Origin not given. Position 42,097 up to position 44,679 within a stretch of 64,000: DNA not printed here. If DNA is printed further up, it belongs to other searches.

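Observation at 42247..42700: Myxococcus-type cysteine-rich repeats in protein B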

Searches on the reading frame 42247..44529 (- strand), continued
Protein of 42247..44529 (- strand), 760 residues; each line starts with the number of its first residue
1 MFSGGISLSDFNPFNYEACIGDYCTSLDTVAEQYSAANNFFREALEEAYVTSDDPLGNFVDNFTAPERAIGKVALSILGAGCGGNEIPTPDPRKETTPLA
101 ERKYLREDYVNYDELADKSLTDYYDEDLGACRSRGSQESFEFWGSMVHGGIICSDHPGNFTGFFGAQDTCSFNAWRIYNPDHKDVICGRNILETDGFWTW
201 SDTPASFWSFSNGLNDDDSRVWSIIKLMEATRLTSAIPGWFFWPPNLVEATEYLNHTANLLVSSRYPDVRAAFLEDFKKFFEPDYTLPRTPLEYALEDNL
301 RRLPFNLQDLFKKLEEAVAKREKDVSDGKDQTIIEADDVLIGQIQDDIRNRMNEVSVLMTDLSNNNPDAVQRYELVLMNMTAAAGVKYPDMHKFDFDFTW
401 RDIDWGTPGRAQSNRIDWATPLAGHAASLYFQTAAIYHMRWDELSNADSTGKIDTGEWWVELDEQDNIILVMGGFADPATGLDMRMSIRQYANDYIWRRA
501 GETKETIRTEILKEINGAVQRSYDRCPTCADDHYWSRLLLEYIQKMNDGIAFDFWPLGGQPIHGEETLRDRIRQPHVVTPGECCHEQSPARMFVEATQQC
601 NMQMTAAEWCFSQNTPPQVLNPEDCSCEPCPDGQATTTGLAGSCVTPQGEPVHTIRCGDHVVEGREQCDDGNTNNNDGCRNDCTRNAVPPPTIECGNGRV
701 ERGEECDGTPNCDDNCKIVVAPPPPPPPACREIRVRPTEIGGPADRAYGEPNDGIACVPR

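Call 50: predict_structure(alignment_id=A4)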
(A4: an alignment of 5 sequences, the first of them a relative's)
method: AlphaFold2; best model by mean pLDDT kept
length: 760 residues; sequences in the alignment: 5
mean_pLDDT: 43.3   pTM: 0.36
mean pLDDT of the five models: 43.3, 40.6, 35.8, 35.3, 33.0
residues with pLDDT >= 90: 3; 70-90: 39; 50-70: 184; < 50: 534
segments of 3 or more residues with pLDDT < 50: 1-135, 147-246, 257-266, 281-305, 356-365, 383-421, 477-482, 526-529, 549-563, 574-760
pLDDT, mean of each block of 10 residues (from residue 1): 30 36 36 36 35 35 35 32 28 30 29 34 33 48 49 37 37 42 38 34 33 33 38 35 50 52 47 54 46 48 50 75 89 81 64 49 48 57 45 40 41 42 52 57 62 67 66 55 61 65 61 59 51 57 52 36 56 45 38 33 36 32 31 32 28 28 30 30 24 30 32 30 32 29 32 30
secondary structure, 60 per line:
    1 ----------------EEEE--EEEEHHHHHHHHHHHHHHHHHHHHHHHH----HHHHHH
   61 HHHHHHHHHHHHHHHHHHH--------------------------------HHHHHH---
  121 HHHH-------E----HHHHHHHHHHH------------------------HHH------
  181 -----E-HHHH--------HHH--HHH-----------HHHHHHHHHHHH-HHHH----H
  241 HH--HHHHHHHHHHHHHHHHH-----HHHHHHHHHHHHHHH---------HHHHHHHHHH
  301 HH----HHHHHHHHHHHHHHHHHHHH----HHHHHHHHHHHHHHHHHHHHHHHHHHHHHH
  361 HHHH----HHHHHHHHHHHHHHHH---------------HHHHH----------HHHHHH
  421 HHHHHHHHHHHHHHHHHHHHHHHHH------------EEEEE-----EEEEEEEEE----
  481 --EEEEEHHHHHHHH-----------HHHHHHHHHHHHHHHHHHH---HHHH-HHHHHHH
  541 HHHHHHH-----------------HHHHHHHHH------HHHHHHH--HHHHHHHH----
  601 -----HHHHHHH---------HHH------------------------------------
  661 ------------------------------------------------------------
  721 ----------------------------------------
elements in order (helices of 4 or more, strands of 3 or more residues): E17-20 E23-26 H27-50 H55-79 H112-117 H121-124 H137-147 H188-191 H219-230 H232-235 H245-261 H267-281 H291-302 H307-326 H331-364 H369-384 H400-404 H415-445 E458-462 E468-476 E483-487 H488-495 H507-525 H529-532 H534-547 H565-573 H580-586 H589-596 H606-612

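Call 51: search_protein_families(library=phrogs, proteins=[window:42247-44529:-], max_evalue=0.01)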
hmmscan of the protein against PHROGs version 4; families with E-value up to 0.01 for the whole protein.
window:42247-44529:- (760 aa): 0 families

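Call 53: find_related_loci(query=A4, collection=metagenome_contigs, flank=8000)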
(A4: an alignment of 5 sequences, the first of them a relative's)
Query A4 (760 aa) in metagenome_contigs; peptide patterns used: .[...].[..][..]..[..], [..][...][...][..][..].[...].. (x = any residue, [..] = any of these).
124 stretches matched a pattern; 1 encode a relative of the query (tblastn E <= 1e-3); 1 distinct loci.
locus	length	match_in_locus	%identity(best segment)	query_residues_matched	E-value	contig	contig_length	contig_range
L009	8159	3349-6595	33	66-659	9e-41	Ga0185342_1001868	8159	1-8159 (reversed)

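Call 61: search_protein_families(library=pfam, alignment_id=A4, max_evalue=1)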
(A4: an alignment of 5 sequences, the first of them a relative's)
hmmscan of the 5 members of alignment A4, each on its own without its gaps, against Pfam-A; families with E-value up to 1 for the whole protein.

A. member 1, P0001 (760 aa): 2 families
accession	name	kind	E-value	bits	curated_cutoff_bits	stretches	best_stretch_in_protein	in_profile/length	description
PF13948.11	DUF4215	-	8.6e-06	26.4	27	1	657-683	21-46/47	Domain of unknown function (DUF4215)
PF16722.10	SAPIS-gp6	-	0.13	13.1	27.4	1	337-382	24-66/72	Pathogenicity island protein gp6 in Staphylococcus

B. families by the number of members that match (of 5 scanned): 8 families
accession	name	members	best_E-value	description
PF13948.11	DUF4215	1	8.6e-06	Domain of unknown function (DUF4215)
PF08718.16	GLTP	1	0.02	Glycolipid transfer protein (GLTP)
PF02520.22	ANIS5_cation-bd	1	0.063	SXP/RAL-2 family protein Ani s 5-like, metal-binding domain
PF16526.10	CLZ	1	0.079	C-terminal leucine zipper domain of cyclic nucleotide-gated channels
PF07464.16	ApoLp-III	1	0.11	Apolipophorin-III precursor (apoLp-III)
PF16722.10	SAPIS-gp6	1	0.13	Pathogenicity island protein gp6 in Staphylococcus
PF02237.23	BPL_C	1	0.2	Biotin protein ligase C terminal domain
PF07438.16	DUF1514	1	0.26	Protein of unknown function (DUF1514)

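Call 64: find_encoding_contigs(protein=P0003, flank=3000, max_places=4)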
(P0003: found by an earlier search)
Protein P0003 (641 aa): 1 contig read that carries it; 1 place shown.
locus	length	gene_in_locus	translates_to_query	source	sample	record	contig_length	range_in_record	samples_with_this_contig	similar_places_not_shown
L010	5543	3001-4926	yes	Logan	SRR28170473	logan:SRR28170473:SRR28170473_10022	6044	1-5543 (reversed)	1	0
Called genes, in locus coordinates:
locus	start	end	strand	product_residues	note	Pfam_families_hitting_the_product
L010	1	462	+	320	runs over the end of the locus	?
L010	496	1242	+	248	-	-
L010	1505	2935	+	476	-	-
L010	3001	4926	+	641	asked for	-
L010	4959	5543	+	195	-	?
